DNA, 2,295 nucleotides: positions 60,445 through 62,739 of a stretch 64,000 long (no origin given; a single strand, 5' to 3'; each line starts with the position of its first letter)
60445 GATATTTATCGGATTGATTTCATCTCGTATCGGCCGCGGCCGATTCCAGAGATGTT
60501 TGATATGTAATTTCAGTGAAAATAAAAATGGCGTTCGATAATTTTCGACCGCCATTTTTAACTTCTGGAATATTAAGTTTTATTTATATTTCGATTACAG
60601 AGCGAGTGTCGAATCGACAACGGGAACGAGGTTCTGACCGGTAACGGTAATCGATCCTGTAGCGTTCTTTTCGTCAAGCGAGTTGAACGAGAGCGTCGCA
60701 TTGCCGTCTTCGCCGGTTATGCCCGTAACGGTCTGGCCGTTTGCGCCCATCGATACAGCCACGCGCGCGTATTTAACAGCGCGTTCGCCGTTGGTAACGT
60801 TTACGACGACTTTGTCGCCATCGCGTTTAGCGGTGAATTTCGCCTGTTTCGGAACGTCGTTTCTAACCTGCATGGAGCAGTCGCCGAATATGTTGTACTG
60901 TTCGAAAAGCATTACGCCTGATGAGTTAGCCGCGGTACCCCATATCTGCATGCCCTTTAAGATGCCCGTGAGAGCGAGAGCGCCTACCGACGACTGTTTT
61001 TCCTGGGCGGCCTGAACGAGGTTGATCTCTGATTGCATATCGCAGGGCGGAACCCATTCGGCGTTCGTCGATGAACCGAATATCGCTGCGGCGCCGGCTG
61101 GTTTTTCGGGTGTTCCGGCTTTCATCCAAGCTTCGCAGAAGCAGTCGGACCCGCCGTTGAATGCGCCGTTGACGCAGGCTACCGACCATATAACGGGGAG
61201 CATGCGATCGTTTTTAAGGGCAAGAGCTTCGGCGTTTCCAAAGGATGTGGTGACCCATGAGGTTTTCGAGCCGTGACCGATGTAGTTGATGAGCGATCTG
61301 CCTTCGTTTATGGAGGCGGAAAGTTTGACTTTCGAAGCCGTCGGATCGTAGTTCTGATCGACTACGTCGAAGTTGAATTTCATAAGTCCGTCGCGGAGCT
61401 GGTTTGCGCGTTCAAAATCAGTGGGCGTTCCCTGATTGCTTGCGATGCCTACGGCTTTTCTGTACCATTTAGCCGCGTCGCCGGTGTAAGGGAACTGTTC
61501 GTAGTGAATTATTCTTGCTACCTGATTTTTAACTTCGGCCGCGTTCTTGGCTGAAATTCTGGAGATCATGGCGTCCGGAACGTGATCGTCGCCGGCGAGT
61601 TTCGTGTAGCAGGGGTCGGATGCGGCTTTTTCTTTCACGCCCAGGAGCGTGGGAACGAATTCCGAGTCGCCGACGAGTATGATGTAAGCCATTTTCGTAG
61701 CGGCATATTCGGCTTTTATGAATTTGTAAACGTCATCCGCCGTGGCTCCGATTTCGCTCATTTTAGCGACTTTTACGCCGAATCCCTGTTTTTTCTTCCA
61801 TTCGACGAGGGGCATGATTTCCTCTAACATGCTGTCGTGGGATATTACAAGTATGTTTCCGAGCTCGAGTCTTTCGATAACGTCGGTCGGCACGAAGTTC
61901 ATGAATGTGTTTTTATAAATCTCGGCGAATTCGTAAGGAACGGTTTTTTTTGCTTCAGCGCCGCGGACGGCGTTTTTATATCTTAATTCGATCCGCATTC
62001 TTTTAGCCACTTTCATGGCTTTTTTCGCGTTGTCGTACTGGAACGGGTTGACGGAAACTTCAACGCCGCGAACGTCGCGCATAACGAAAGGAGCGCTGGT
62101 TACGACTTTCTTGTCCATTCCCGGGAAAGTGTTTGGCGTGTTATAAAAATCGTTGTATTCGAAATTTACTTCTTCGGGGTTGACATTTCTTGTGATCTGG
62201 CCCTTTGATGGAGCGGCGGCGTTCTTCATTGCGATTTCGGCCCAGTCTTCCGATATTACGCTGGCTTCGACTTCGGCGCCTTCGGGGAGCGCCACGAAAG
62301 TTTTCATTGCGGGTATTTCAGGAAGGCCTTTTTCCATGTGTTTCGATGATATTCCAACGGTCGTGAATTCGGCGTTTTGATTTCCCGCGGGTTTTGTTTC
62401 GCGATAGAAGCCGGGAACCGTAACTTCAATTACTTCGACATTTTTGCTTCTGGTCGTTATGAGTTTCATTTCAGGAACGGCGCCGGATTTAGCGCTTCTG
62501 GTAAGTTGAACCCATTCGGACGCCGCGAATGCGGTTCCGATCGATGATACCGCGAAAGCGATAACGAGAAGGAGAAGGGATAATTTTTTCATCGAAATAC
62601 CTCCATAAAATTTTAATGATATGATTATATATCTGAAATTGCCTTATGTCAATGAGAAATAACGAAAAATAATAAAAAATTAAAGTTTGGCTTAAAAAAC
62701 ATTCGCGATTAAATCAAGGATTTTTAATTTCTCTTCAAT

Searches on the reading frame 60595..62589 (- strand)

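Call 38: search_protein_families(library=pfam, proteins=[window:60595-62589:-], max_evalue=0.001)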
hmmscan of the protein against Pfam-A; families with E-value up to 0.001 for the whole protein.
window:60595-62589:- (664 aa): 3 families
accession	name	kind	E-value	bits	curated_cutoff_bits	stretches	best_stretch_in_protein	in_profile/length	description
PF01364.23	Peptidase_C25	-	3e-51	175.3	23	1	247-574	2-373/374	Peptidase family C25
PF08126.16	Propeptide_C25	-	2.7e-21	76.1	22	1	55-232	27-197/205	Propeptide_C25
PF03785.20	Peptidase_C25_C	-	0.00016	21.9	25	1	605-659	25-76/79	Peptidase family C25, C terminal ig-like domain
